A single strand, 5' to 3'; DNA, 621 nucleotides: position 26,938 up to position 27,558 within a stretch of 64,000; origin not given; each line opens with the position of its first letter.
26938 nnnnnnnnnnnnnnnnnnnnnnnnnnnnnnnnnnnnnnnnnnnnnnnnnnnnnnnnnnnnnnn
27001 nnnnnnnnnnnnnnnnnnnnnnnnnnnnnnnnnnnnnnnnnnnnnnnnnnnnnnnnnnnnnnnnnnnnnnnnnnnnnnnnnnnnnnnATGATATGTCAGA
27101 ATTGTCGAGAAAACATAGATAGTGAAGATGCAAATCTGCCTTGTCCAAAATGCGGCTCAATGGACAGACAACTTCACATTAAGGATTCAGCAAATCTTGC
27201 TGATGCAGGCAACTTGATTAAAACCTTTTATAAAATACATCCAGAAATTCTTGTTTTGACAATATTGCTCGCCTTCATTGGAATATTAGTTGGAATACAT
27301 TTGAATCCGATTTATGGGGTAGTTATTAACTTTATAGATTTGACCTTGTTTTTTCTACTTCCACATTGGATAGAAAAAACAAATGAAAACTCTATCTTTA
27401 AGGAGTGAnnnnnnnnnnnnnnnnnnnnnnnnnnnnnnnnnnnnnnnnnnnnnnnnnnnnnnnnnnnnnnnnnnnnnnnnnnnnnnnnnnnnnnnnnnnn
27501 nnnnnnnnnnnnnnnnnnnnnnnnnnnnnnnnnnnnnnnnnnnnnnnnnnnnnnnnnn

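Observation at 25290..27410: AT-rich 2.1-kb island encoding a TPR + HEPN (RNxxxH) protein and a zinc-ribbon membrane protein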

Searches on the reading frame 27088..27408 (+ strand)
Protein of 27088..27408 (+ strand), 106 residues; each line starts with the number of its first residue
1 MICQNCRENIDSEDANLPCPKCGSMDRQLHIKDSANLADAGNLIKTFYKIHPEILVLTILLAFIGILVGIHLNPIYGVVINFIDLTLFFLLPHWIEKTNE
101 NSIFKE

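Call 3: search_protein_families(library=pfam, proteins=[window:27088-27408:+], max_evalue=1)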
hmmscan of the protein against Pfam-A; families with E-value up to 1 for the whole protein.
window:27088-27408:+ (106 aa): 9 families
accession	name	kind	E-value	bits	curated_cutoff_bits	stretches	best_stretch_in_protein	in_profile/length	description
PF08271.17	Zn_Ribbon_TF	-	0.0075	16.2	29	1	1-26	1-29/43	TFIIB zinc-binding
PF01155.25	HypA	-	0.0087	16.5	28.9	1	2-29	72-99/112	Hydrogenase/urease nickel incorporation, metallochaperone, hypA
PF23455.1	DUF7129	-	0.021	15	30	1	3-24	14-35/45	Domain of unknown function (DUF7129)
PF08273.17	Zn_Ribbon_Prim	-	0.03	15.1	23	1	17-33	4-19/37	Zinc-binding domain of primase-helicase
PF14446.12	Prok-RING_1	-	0.092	13.2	29.1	1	2-24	6-28/54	Prokaryotic RING finger family 1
PF23451.1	Zn_ribbon_PaaD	-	0.16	12.1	27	1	12-28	10-26/53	PaaD zinc beta ribbon domain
PF15777.11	Anti-TRAP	-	0.17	12.3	32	1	3-23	13-37/59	Tryptophan RNA-binding attenuator protein inhibitory protein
PF09723.15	Zn_ribbon_8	-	0.38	11.3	34.4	1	3-26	8-38/41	Zinc ribbon domain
PF08792.16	A2L_zn_ribbon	-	0.38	11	22.9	1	2-24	5-29/33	A2L zinc ribbon domain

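Call 4: search_protein_families(library=padloc, proteins=[window:27088-27408:+], max_evalue=1)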
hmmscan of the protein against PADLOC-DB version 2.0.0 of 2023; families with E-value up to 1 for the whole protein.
window:27088-27408:+ (106 aa): 0 families

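Call 5: search_protein_families(library=ncbifam, proteins=[window:27088-27408:+], max_evalue=1)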
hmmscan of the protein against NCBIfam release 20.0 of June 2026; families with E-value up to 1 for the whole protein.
window:27088-27408:+ (106 aa): 7 families
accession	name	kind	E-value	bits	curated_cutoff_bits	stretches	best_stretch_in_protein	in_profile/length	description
TIGR04165.1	methano_modCys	hypoth_equivalog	0.00039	20.6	60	1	13-39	4-30/50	TIGR04165 family Cys-rich peptide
NF034126.3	PRK09521.1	equivalog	0.011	15.5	90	1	2-26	146-170/180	exosome complex RNA-binding protein Csl4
TIGR00100.1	hypA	equivalog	0.02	14.9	88.1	1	2-37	72-108/116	hydrogenase maturation nickel metallochaperone HypA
NF033497.1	rubre_like_arch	subfamily_domain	0.026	14.2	32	1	3-24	3-24/34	rubrerythrin-like domain-containing protein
NF011481.0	PRK14890.1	equivalog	0.028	14.5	61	1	2-25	11-36/61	putative Zn-ribbon RNA-binding protein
NF052507.1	BA5345_fam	subfamily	0.14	12.2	40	1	40-100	31-83/181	BA5345 family protein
TIGR00373.1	TIGR00373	equivalog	0.14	11.6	149.5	1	2-29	111-141/162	transcription factor E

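Call 33: find_homologous_proteins(query=window:27088-27408:+, max_evalue=0.01)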
Query window:27088-27408:+ (106 aa): 1 proteins with E <= 0.01 among 2 candidates.
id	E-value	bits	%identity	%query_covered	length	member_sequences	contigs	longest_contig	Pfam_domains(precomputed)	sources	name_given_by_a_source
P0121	7.1e-46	173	100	77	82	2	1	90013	-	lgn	-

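Call 42: search_protein_representatives(protein=window:27088-27408:+)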
Query: 106 residues. Proteins with E-value up to 0.001 (for the whole library): 25; up to 1e-10: 3; up to 1e-30: 1. The best 25 are listed.
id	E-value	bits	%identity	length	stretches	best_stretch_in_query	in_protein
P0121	2.2e-46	172.5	100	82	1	25-106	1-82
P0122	2.8e-22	95.0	46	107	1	1-103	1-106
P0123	2.0e-20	89.0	57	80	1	25-103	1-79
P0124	5.3e-09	52.3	34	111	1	3-100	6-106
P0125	6.0e-08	48.9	38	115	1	3-94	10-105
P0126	1.6e-07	47.6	34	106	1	3-103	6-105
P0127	3.1e-06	43.4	34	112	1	3-101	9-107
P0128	3.6e-06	43.2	30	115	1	3-100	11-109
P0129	5.0e-05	39.5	28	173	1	1-100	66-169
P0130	8.4e-05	38.8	39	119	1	2-85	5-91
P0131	1.0e-04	38.5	33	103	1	3-94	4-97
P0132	1.5e-04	37.9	27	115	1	9-100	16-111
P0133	1.6e-04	37.8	28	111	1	3-99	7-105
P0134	2.0e-04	37.5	31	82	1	26-100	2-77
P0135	2.1e-04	37.5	32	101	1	3-97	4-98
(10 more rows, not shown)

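Call 44: find_encoding_contigs(protein=P0122, flank=4000, max_places=3)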
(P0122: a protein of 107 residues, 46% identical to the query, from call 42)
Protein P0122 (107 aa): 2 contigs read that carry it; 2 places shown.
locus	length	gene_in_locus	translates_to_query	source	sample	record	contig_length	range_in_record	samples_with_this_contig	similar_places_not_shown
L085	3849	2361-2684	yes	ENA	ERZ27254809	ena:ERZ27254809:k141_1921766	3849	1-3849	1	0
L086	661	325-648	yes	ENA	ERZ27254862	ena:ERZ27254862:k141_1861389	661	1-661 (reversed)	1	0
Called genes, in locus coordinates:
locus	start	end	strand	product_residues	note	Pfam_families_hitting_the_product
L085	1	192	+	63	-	?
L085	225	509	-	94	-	-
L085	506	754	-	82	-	PF04365:BrnT_toxin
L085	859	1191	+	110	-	-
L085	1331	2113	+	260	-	PF01850:PIN (faint)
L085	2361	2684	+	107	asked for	-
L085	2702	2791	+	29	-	-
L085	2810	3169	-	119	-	-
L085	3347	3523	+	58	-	-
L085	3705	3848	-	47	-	?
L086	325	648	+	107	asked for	-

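Call 45: find_encoding_contigs(protein=P0124, flank=4000, max_places=3)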
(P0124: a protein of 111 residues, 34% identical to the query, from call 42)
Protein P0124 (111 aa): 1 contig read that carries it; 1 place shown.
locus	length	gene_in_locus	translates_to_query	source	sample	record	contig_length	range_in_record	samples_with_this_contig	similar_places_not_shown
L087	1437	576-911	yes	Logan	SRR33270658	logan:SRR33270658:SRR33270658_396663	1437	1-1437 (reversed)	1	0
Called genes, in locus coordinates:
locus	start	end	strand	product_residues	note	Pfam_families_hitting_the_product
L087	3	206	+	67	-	?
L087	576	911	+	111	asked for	-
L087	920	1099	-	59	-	-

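Call 46: search_protein_families(library=pfam, proteins=[L085:1331-2113:+, L085:859-1191:+, L085:2810-3169:-], max_evalue=0.1)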
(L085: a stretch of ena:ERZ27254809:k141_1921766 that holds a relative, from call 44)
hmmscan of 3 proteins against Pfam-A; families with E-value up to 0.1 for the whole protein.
L085:1331-2113:+ (260 aa): 1 family
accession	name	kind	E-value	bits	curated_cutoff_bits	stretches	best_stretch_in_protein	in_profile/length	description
PF01850.27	PIN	-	6.1e-06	27.3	23.6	1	205-239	86-119/120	PIN domain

L085:859-1191:+ (110 aa): 0 families

L085:2810-3169:- (119 aa): 0 families

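Call 47: find_encoding_contigs(protein=P0125, flank=4000, max_places=3)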
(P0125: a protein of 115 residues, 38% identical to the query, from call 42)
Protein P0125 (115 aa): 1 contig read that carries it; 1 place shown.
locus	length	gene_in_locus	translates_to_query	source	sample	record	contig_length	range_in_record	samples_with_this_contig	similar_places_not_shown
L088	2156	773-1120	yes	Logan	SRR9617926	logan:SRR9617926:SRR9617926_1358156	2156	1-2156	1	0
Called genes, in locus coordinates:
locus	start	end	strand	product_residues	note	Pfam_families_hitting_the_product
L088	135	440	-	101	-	-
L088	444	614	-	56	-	-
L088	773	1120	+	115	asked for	-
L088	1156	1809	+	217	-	-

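Call 48: find_encoding_contigs(protein=P0126, flank=4000, max_places=3)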
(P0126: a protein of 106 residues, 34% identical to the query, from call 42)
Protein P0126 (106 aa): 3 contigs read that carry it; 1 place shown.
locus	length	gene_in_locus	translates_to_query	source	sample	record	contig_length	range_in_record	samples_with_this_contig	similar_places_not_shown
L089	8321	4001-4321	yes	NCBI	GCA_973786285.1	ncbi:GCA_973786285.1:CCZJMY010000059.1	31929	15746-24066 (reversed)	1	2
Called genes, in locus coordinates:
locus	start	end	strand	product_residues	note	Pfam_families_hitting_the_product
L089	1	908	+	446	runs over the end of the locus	PF00875:DNA_photolyase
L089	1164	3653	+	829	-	PF00317:Ribonuc_red_lgN, PF02867:Ribonuc_red_lgC, PF12637:TSCPD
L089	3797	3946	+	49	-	-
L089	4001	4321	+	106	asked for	PF24460:DUF7575 (faint)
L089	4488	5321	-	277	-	PF07884:VKOR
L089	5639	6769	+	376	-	PF01571:GCV_T, PF08669:GCV_T_C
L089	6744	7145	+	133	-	PF01597:GCV_H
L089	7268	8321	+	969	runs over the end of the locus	PF02347:GDC-P, PF01212:Beta_elim_lyase (weak), PF21478:GcvP2_C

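Call 49: find_encoding_contigs(protein=P0129, flank=4000, max_places=3)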
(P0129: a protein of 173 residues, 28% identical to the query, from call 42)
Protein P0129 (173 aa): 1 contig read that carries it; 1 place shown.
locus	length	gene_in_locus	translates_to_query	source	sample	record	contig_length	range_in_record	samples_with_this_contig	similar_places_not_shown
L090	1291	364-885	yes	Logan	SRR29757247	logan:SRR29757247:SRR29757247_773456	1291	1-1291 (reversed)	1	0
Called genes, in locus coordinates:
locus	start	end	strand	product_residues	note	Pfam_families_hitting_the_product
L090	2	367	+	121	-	?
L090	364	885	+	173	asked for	-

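Call 50: find_encoding_contigs(protein=P0123, flank=5000, max_places=3)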
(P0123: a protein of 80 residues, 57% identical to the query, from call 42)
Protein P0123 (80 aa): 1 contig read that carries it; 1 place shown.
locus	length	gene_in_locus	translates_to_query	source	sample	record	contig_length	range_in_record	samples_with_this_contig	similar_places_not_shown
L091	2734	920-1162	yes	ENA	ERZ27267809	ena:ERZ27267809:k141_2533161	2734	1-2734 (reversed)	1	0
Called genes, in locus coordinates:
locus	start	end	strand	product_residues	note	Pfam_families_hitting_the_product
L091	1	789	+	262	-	?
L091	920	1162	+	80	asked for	-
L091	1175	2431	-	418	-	PF14907:NTP_transf_5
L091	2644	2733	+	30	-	?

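Call 70: search_protein_families(library=phrogs, proteins=[window:27088-27408:+], max_evalue=0.001)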
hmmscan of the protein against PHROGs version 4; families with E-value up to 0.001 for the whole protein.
window:27088-27408:+ (106 aa): 0 families

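Call 95: find_related_loci(query=A5, collection=metagenome_contigs, flank=4000)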
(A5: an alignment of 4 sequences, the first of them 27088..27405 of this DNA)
Query A5 (106 aa) in metagenome_contigs; peptide patterns used: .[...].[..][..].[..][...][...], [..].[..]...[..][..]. (x = any residue, [..] = any of these).
178 stretches matched a pattern; 6 encode a relative of the query (tblastn E <= 1e-3); 6 distinct loci.
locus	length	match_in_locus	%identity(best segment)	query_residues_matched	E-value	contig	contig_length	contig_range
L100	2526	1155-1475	44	1-104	2e-24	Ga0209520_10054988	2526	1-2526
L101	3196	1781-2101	44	1-104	2e-24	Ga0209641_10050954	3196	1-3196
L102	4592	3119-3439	44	1-104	2e-24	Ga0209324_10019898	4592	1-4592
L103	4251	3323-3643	44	1-104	7e-24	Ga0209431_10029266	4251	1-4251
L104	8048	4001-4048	69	10-25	1e-5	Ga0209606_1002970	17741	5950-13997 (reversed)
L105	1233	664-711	69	10-25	1e-5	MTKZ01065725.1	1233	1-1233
